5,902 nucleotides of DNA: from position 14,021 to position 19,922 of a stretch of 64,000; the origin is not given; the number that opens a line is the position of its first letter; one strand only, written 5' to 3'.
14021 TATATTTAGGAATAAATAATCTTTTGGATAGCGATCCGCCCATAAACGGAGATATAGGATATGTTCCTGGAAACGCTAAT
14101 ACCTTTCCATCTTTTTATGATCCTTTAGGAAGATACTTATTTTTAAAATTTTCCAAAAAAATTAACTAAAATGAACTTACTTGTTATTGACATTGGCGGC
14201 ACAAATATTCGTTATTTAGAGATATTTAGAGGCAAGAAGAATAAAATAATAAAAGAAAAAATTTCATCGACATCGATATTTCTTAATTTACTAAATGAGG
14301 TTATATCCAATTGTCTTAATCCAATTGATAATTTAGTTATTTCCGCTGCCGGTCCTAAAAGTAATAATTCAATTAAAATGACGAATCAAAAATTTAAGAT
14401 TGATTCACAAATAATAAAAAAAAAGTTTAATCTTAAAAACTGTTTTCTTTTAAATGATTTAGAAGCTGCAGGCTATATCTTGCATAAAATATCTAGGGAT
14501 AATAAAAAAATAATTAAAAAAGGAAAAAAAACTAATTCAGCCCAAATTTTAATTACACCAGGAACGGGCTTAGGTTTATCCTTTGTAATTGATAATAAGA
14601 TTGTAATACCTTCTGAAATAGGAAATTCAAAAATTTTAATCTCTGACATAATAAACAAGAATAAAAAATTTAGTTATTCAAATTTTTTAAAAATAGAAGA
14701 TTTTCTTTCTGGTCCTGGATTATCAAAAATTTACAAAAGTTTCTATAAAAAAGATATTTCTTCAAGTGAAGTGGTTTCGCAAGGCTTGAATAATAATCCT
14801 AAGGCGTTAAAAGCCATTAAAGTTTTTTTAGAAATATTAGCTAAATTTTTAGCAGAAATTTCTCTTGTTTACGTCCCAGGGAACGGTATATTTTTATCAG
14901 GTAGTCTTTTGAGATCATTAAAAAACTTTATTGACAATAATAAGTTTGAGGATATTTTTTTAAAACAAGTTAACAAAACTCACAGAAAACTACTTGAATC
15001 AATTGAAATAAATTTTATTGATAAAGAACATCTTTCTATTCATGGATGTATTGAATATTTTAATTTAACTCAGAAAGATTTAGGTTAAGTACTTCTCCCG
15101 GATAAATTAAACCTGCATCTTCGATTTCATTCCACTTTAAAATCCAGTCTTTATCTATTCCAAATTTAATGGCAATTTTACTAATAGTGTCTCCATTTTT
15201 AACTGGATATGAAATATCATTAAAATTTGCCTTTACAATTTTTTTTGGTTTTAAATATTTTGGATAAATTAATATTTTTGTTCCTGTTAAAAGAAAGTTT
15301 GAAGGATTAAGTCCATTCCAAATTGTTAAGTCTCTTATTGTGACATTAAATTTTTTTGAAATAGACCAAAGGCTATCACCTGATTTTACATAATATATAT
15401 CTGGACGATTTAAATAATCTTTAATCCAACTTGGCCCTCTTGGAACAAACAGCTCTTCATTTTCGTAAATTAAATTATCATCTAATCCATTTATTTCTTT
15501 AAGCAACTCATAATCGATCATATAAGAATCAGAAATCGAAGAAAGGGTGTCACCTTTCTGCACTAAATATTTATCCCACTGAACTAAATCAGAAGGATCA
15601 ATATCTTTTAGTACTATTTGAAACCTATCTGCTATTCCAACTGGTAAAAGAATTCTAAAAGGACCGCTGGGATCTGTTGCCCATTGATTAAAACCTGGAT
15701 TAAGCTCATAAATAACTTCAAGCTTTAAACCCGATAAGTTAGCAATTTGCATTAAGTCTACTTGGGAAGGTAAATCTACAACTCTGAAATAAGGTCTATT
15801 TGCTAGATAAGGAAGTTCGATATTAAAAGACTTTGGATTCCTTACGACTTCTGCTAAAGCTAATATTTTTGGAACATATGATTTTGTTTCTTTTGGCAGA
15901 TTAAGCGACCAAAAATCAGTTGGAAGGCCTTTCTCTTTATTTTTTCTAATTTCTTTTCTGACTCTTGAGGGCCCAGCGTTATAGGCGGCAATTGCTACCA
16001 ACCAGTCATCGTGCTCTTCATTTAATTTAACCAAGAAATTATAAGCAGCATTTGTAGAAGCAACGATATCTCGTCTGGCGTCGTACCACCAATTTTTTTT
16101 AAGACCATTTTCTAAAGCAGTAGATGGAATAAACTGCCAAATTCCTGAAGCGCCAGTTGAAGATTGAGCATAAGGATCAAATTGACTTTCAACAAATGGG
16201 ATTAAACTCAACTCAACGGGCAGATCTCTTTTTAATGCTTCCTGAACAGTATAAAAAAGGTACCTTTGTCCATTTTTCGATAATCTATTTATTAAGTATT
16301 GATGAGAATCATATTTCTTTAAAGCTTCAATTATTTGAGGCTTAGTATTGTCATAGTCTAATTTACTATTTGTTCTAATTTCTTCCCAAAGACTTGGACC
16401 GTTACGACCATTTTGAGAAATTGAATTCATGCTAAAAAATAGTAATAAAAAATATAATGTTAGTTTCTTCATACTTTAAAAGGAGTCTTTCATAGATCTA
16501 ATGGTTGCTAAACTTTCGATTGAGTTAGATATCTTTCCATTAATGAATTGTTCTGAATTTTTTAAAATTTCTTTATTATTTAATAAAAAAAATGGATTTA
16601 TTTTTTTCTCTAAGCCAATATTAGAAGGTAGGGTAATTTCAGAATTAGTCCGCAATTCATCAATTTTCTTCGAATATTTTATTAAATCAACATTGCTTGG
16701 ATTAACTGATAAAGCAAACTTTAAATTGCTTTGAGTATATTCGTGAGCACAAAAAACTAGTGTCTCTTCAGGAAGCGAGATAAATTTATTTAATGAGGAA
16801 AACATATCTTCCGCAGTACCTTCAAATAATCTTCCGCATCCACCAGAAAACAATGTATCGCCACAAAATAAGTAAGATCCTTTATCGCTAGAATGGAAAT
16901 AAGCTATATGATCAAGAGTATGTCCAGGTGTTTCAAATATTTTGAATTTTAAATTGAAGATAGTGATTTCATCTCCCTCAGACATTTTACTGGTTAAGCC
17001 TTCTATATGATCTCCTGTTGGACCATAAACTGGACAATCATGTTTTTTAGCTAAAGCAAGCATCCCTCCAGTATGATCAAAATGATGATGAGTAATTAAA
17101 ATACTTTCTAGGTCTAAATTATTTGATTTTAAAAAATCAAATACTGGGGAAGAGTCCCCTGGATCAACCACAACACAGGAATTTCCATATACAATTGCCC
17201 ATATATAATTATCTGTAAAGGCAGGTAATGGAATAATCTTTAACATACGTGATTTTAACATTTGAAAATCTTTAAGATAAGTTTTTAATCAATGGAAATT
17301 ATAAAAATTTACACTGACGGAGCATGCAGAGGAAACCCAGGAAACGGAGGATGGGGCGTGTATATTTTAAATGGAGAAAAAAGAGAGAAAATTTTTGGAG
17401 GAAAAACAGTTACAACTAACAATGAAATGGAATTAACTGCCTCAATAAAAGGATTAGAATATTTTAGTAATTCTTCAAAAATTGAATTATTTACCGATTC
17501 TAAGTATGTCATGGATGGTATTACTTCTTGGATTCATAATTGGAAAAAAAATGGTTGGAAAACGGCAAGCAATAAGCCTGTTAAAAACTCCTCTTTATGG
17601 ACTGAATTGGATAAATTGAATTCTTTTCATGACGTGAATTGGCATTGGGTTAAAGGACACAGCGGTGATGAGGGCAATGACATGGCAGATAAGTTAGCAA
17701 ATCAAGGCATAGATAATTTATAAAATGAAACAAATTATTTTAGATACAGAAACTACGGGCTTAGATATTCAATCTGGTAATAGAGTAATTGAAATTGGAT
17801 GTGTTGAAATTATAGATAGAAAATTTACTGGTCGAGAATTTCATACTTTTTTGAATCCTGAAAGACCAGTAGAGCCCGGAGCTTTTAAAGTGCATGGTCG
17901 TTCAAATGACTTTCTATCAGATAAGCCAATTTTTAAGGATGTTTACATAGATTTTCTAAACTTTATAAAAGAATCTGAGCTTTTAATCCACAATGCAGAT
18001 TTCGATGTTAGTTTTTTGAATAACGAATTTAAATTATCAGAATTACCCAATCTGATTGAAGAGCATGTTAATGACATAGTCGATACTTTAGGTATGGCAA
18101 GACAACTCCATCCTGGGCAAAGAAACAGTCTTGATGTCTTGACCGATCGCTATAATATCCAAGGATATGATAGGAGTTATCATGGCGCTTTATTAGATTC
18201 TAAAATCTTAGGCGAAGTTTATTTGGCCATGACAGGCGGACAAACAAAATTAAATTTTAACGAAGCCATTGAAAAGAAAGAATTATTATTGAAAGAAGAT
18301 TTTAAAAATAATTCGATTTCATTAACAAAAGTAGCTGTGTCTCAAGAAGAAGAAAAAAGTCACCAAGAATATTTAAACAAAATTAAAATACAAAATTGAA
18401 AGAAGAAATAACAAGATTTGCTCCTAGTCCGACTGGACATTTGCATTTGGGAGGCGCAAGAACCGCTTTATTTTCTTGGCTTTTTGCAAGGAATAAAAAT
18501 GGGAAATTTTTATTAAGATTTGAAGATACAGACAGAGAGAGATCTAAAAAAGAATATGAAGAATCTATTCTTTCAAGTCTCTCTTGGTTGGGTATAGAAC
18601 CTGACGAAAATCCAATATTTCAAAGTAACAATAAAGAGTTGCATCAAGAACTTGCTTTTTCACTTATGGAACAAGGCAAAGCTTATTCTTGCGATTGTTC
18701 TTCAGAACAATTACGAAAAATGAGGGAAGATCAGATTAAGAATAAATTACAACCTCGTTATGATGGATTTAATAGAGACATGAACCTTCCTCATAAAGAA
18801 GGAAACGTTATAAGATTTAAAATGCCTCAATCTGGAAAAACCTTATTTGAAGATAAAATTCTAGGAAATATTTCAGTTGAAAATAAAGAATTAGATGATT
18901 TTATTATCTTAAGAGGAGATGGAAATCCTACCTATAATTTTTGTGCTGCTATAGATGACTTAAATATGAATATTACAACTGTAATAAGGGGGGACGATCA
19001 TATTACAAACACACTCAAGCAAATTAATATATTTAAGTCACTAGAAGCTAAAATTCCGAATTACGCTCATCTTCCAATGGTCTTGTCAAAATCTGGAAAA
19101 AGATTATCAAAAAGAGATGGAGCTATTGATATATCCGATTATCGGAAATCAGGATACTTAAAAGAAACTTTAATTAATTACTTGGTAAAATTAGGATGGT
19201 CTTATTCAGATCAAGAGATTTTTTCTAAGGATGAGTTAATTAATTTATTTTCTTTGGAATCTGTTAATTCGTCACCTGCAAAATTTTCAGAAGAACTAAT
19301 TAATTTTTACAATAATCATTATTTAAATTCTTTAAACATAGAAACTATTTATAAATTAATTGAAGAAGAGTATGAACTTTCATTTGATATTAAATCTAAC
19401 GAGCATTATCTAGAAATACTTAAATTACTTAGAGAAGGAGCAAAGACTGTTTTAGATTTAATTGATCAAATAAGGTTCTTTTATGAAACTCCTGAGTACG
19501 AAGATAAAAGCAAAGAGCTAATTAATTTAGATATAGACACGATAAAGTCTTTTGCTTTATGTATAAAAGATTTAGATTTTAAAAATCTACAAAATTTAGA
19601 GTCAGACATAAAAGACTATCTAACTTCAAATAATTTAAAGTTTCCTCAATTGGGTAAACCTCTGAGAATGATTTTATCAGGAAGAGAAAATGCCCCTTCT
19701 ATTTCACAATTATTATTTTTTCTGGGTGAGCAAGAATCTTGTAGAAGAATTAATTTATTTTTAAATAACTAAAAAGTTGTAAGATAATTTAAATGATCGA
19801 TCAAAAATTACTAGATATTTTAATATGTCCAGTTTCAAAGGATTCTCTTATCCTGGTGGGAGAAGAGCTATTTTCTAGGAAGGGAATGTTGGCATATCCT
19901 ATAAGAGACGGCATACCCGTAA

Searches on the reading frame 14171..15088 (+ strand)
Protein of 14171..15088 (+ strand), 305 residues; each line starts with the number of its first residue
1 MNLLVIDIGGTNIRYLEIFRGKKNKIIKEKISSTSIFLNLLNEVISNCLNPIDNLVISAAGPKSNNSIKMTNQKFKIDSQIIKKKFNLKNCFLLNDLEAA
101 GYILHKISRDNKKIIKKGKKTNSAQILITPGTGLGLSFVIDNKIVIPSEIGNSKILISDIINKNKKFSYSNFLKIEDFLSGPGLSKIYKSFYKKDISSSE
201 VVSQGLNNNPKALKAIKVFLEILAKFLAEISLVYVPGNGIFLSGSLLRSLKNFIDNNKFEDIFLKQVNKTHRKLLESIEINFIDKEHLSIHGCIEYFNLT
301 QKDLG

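Call 36: search_protein_families(library=pfam, proteins=[window:14171-15088:+], max_evalue=0.001)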
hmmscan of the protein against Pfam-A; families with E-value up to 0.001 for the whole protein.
window:14171-15088:+ (305 aa): 2 families
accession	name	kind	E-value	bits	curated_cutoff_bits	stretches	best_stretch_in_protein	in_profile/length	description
PF02685.22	Glucokinase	-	1.2e-35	123.5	22.1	1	4-294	1-308/314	Glucokinase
PF00480.26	ROK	-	2e-08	34.6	22.9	1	5-247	3-245/294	ROK family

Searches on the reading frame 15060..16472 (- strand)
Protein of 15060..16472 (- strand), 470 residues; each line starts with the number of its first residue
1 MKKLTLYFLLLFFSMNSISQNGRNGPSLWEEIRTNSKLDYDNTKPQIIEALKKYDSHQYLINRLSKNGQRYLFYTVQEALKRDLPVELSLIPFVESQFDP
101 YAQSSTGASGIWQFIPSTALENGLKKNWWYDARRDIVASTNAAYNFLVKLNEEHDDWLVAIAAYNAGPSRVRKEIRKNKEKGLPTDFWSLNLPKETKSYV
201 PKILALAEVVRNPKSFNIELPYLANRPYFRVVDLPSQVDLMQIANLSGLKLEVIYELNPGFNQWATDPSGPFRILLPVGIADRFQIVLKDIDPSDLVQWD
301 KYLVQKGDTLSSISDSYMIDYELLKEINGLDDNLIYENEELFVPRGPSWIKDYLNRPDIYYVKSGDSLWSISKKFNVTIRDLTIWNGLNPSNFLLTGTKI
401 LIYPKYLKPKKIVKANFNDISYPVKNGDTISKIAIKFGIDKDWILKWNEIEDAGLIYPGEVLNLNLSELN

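Call 37: search_protein_families(library=pfam, proteins=[window:15060-16472:-], max_evalue=0.001)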
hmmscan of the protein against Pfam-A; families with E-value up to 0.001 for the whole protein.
window:15060-16472:- (470 aa): 5 families
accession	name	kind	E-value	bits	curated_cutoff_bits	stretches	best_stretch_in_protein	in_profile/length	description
PF01476.26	LysM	-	7.5e-36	122.3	20.9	3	360-402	1-42/43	LysM domain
PF01464.25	SLT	-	2.2e-24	85.7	21.3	1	83-181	12-111/117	Transglycosylase SLT domain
PF23473.1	LysM3_LYK4_5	-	3e-18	66.1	29.3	1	421-458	4-40/48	LYK4/5 LysM3 domain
PF23577.1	LysM_RLK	-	4.8e-09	36.6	27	0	421-448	2-29/44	LysM domain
PF23446.1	LysM1_NFP_LYK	-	0.0008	20.7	36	0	308-344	16-54/60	NFP/LYK LysM1 domain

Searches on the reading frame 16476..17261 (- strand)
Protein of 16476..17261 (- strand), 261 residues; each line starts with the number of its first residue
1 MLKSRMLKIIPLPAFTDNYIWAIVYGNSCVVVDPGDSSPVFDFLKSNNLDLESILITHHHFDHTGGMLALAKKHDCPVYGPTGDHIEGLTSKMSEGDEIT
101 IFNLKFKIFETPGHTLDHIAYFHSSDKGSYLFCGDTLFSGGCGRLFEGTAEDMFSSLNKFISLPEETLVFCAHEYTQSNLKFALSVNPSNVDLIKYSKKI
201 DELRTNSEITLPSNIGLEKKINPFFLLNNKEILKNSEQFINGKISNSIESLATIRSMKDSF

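Call 37: search_protein_families(library=pfam, proteins=[window:16476-17261:-], max_evalue=0.001)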
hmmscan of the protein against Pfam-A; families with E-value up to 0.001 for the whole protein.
window:16476-17261:- (261 aa): 3 families
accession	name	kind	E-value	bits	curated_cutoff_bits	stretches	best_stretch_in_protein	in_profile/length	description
PF00753.33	Lactamase_B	-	5.2e-24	85.7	22.7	1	19-173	7-196/196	Metallo-beta-lactamase superfamily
PF16123.11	HAGH_C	-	4.8e-22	78.6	25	1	174-261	1-83/83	Hydroxyacylglutathione hydrolase C-terminus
PF12706.13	Lactamase_B_2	-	3e-06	27.4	27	1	50-95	30-79/200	Beta-lactamase superfamily domain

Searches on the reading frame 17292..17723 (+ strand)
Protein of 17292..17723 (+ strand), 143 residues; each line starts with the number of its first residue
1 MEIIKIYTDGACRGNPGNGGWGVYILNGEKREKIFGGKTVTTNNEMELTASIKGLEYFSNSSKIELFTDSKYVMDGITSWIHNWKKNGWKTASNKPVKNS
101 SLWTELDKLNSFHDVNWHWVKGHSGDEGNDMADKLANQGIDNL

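Call 37: search_protein_families(library=pfam, proteins=[window:17292-17723:+], max_evalue=0.001)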
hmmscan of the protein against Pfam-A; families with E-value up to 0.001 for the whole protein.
window:17292-17723:+ (143 aa): 2 families
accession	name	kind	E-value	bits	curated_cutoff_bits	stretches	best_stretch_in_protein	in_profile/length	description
PF00075.30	RNase_H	-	6.3e-49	166.2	25.8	1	4-140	4-140/141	RNase H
PF13456.12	RVT_3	-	6.2e-05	23.3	21.6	1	8-138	2-122/123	Reverse transcriptase-like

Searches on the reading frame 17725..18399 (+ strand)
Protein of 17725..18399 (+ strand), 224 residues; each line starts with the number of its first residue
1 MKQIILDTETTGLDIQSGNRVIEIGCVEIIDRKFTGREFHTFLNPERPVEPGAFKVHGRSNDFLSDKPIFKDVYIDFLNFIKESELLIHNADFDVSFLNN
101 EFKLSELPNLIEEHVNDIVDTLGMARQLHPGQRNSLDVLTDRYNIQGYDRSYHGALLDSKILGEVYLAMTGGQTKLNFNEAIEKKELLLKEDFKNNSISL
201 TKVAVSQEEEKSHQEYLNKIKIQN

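Call 37: search_protein_families(library=pfam, proteins=[window:17725-18399:+], max_evalue=0.001)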
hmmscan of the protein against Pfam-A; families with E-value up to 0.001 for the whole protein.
window:17725-18399:+ (224 aa): 4 families
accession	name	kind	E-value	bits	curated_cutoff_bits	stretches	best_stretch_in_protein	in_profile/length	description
PF00929.31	RNase_T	-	6.1e-31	108.6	24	1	4-166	1-164/164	Exonuclease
PF16473.11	Rv2179c-like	-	9.5e-06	25.9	27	1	3-123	2-139/177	3'-5' exoribonuclease Rv2179c-like domain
PF01612.26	DNA_pol_A_exo1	-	8.2e-05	22.9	23.6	0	61-145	51-129/173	3'-5' exonuclease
PF13482.12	RNase_H_2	-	0.00048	20.6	22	0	5-138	2-108/165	RNase_H superfamily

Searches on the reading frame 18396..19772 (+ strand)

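Call 37: search_protein_families(library=pfam, proteins=[window:18396-19772:+], max_evalue=0.001)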
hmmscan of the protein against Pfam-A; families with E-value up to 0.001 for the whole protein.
window:18396-19772:+ (458 aa): 2 families
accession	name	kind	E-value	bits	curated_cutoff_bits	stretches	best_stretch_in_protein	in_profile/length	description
PF00749.27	tRNA-synt_1c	-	1.1e-94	317.3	23.4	1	6-303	4-313/314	tRNA synthetases class I (E and Q), catalytic domain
PF19269.4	Anticodon_2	-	5.5e-21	75.9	23.6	1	331-453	10-138/141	Anticodon binding domain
